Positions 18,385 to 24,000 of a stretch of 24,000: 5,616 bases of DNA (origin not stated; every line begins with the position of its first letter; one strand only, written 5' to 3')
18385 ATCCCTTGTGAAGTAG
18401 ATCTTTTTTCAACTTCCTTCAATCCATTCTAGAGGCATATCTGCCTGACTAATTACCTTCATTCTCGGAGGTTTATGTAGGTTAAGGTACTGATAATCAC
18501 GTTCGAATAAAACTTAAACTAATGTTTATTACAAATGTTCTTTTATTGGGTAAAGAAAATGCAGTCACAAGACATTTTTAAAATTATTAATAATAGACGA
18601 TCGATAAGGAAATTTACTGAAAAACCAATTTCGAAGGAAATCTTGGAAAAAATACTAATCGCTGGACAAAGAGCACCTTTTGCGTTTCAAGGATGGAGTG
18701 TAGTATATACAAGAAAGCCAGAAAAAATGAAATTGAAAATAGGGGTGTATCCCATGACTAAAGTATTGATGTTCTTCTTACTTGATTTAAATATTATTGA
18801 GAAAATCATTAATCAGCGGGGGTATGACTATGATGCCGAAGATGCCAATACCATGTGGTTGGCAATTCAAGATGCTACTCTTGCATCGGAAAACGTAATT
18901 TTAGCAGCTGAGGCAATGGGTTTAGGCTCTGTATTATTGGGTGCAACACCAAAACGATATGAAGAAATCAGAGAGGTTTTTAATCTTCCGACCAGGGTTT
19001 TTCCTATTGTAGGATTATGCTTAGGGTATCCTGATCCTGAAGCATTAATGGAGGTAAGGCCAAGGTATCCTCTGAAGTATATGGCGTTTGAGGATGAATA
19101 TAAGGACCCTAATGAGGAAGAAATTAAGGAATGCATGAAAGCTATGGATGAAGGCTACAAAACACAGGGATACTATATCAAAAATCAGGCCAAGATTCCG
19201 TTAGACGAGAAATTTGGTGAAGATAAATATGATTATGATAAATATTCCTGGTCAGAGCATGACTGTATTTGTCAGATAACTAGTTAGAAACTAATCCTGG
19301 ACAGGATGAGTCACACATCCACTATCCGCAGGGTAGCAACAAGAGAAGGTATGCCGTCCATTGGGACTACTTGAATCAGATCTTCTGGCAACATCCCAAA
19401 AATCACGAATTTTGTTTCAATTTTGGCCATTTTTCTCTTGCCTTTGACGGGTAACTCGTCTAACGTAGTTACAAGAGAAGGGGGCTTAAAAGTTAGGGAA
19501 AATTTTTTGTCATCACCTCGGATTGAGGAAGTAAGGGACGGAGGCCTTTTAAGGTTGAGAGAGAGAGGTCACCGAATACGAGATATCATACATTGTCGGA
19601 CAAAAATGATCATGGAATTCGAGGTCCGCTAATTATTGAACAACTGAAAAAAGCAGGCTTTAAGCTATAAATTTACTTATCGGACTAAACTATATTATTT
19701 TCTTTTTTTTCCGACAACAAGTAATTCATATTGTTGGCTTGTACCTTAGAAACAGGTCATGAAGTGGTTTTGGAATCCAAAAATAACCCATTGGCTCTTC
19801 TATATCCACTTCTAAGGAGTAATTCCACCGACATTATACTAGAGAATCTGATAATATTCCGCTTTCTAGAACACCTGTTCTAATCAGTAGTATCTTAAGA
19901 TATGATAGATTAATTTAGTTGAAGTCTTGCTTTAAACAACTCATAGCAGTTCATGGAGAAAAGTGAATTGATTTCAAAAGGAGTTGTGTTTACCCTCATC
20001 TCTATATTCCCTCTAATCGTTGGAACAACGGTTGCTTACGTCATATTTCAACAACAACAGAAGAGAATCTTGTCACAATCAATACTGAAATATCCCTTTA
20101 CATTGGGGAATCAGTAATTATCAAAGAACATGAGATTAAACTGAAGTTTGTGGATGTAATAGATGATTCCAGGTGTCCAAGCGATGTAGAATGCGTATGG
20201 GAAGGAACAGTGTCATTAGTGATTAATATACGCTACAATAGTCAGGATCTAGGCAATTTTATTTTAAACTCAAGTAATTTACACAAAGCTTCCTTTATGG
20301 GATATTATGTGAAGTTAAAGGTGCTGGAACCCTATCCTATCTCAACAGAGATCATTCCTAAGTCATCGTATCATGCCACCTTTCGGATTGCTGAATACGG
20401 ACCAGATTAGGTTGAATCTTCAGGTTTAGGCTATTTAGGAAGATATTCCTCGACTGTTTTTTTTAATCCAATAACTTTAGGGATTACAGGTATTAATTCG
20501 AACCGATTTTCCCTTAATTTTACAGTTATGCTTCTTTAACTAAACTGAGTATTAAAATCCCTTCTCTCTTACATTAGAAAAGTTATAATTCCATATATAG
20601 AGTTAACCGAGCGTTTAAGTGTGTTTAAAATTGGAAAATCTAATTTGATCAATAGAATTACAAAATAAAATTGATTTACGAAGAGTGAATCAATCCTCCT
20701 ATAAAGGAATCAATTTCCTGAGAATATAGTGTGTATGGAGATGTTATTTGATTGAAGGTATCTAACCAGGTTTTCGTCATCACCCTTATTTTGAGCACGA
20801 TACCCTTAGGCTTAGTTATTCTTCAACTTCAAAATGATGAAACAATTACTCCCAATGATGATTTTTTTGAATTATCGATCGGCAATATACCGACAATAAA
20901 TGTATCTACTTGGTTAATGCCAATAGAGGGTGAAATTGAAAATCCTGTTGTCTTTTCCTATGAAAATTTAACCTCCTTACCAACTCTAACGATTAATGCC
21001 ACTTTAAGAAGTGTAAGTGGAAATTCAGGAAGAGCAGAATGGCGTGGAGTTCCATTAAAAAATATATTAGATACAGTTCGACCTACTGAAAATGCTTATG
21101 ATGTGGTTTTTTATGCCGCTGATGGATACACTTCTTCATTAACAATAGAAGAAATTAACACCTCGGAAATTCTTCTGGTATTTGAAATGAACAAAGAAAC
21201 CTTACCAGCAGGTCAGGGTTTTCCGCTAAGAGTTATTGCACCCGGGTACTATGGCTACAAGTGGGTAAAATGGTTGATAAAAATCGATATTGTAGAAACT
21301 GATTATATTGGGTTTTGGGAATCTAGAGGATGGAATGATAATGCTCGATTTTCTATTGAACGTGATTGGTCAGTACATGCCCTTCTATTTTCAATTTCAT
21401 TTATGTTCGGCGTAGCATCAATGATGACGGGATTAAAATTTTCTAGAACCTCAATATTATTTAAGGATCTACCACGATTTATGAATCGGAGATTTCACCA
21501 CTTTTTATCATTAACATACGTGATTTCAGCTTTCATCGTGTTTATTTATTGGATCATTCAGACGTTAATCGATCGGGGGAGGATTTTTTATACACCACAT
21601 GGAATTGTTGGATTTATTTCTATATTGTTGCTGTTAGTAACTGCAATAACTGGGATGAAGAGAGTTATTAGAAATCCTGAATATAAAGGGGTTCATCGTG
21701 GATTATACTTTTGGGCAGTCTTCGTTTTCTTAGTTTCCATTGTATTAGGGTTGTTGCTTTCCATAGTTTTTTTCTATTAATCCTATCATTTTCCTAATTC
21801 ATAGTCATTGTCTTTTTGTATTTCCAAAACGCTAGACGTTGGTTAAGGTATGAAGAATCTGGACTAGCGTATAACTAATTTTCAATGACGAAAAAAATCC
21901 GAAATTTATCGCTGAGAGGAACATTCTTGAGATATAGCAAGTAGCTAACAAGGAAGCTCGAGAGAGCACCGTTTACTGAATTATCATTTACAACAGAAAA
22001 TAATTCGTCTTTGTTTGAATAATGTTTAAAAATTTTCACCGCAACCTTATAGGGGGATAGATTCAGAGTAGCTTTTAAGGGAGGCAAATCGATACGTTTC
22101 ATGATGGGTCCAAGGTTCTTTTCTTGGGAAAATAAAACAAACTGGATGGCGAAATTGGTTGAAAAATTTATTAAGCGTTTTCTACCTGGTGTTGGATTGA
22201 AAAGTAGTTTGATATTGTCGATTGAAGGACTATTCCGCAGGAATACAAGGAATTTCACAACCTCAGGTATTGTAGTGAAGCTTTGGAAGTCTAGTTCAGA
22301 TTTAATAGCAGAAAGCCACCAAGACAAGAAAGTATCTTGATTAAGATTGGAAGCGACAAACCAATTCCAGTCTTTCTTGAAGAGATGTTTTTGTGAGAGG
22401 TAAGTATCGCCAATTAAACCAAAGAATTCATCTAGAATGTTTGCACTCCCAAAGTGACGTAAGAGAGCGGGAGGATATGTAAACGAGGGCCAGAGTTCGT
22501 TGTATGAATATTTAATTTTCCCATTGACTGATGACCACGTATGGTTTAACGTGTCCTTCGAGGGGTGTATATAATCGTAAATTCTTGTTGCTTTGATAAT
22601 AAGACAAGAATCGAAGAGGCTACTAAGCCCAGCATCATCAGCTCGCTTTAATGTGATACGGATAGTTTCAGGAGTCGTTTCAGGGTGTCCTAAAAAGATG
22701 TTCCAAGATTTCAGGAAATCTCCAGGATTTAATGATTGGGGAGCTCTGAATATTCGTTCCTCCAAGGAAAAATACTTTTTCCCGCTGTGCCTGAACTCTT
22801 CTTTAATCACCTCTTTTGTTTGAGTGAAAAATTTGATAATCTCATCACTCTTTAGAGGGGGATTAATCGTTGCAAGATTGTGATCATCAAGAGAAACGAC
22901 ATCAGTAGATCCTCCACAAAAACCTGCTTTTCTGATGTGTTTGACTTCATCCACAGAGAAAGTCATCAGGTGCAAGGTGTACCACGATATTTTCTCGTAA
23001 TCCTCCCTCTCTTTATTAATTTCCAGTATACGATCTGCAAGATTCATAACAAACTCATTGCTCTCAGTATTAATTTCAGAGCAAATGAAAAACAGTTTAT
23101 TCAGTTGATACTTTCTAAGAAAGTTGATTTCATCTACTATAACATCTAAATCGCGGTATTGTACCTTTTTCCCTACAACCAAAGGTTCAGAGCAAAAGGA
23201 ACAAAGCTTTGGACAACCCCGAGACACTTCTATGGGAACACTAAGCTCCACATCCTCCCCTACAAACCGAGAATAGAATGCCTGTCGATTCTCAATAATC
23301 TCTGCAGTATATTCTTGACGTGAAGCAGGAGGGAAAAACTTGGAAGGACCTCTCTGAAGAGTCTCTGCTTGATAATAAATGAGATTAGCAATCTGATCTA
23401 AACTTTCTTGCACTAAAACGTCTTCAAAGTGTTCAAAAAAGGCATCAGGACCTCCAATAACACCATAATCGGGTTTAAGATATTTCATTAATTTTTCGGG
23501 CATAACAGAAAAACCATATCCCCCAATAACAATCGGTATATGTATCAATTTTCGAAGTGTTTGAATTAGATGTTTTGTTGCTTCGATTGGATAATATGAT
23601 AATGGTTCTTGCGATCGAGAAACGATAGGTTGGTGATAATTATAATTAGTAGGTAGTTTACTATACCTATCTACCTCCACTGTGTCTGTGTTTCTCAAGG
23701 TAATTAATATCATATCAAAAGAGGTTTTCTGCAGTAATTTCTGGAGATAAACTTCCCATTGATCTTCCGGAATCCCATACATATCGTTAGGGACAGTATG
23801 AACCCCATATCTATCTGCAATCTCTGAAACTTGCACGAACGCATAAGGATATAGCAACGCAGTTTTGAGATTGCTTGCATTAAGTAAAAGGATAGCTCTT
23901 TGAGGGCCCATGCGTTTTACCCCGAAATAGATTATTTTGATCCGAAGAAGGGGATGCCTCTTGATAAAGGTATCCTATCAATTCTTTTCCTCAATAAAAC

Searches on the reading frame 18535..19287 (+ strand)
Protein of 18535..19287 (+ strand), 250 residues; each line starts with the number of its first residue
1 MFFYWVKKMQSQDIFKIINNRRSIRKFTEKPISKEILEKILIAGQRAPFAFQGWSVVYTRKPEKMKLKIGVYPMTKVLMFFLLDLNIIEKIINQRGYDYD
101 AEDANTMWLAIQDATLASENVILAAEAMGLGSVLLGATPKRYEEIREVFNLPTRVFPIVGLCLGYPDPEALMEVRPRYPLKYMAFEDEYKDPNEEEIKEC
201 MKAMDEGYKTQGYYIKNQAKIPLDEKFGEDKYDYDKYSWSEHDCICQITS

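Call 69: search_protein_families(library=pfam, proteins=[window:18535-19287:+], max_evalue=0.0001)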
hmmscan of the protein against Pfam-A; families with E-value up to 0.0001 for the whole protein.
window:18535-19287:+ (250 aa): 2 families
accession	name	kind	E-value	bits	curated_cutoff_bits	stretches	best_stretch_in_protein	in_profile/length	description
PF00881.29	Nitroreductase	-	1.2e-20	74.8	23.5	2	94-165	99-167/167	Nitroreductase family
PF14512.11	TM1586_NiRdase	-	2.3e-06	27.8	27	0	13-50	1-38/215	Putative TM nitroreductase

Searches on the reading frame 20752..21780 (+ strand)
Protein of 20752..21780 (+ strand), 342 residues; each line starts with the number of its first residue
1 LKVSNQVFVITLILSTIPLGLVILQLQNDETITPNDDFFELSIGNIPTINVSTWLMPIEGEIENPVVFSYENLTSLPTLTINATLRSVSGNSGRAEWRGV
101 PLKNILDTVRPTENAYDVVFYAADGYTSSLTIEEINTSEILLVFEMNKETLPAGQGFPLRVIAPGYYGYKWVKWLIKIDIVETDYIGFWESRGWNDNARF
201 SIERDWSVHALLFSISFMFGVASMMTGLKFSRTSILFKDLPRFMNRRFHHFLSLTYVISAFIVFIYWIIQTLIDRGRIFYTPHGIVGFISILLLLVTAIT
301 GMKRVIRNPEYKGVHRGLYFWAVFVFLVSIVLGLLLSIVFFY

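Call 69: search_protein_families(library=pfam, proteins=[window:20752-21780:+], max_evalue=0.0001)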
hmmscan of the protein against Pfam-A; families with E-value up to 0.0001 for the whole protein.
window:20752-21780:+ (342 aa): 2 families
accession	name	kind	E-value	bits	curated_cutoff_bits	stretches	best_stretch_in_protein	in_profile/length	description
PF00174.25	Oxidored_molyb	-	2e-35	122.3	24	1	44-189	2-169/169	Oxidoreductase molybdopterin binding domain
PF13301.11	DUF4079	-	2.9e-06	28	31.4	1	207-334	3-135/141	Protein of unknown function (DUF4079)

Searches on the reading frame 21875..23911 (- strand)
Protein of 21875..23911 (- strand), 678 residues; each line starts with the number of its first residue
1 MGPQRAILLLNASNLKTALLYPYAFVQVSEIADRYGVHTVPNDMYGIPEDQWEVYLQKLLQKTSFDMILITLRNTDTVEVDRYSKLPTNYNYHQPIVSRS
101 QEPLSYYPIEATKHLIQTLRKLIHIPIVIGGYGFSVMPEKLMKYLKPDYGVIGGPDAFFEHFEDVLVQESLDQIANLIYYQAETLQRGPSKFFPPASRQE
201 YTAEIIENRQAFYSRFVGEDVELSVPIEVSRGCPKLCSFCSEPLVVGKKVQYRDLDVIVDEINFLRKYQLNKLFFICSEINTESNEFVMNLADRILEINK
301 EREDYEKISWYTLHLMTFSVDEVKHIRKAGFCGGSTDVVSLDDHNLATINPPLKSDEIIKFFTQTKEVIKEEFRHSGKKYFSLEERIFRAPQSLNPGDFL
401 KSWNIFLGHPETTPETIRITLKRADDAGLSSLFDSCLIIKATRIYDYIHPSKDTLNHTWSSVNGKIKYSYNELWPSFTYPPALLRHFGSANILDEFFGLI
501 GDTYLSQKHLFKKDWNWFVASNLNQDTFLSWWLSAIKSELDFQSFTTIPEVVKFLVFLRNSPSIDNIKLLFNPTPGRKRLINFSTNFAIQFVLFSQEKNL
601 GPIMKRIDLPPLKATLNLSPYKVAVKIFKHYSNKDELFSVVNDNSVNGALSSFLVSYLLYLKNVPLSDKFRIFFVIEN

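Call 69: search_protein_families(library=pfam, proteins=[window:21875-23911:-], max_evalue=0.0001)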
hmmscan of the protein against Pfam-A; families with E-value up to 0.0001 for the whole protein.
window:21875-23911:- (678 aa): 1 family
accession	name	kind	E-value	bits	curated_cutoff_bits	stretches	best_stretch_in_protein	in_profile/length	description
PF04055.27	Radical_SAM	-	2.1e-06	28.4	29.5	1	227-369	1-141/166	Radical SAM superfamily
